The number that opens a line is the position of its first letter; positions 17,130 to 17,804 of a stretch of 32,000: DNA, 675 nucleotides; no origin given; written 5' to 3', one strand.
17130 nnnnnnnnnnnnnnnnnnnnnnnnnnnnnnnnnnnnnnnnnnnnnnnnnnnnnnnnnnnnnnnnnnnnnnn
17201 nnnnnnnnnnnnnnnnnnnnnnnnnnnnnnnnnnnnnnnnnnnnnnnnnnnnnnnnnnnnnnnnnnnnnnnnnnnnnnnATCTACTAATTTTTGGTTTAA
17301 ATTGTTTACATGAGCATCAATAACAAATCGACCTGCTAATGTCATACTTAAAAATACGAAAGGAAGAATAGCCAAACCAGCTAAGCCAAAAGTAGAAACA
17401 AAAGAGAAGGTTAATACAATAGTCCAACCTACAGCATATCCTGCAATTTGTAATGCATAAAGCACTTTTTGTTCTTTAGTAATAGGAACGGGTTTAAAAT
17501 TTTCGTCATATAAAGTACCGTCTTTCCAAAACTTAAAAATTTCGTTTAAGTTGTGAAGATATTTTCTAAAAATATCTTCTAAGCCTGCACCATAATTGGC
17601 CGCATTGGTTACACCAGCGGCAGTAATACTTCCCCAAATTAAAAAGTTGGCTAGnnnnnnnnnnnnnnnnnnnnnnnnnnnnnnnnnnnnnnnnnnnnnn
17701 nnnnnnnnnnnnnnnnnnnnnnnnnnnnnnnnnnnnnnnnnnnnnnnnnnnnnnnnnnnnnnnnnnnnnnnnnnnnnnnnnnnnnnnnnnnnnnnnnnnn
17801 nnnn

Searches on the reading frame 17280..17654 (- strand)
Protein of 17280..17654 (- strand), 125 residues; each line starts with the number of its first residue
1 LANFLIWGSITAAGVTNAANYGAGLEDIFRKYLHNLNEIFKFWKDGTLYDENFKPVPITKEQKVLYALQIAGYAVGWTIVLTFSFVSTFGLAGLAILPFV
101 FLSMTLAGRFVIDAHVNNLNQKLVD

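Call 48: find_related_loci(query=A4, collection=metagenome_contigs, flank=10000)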
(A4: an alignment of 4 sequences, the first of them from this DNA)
Query A4 (125 aa) in metagenome_contigs; peptide patterns used: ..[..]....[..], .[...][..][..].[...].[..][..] (x = any residue, [..] = any of these).
405 stretches matched a pattern, but none encodes a relative of the query by tblastn (E <= 1e-3).
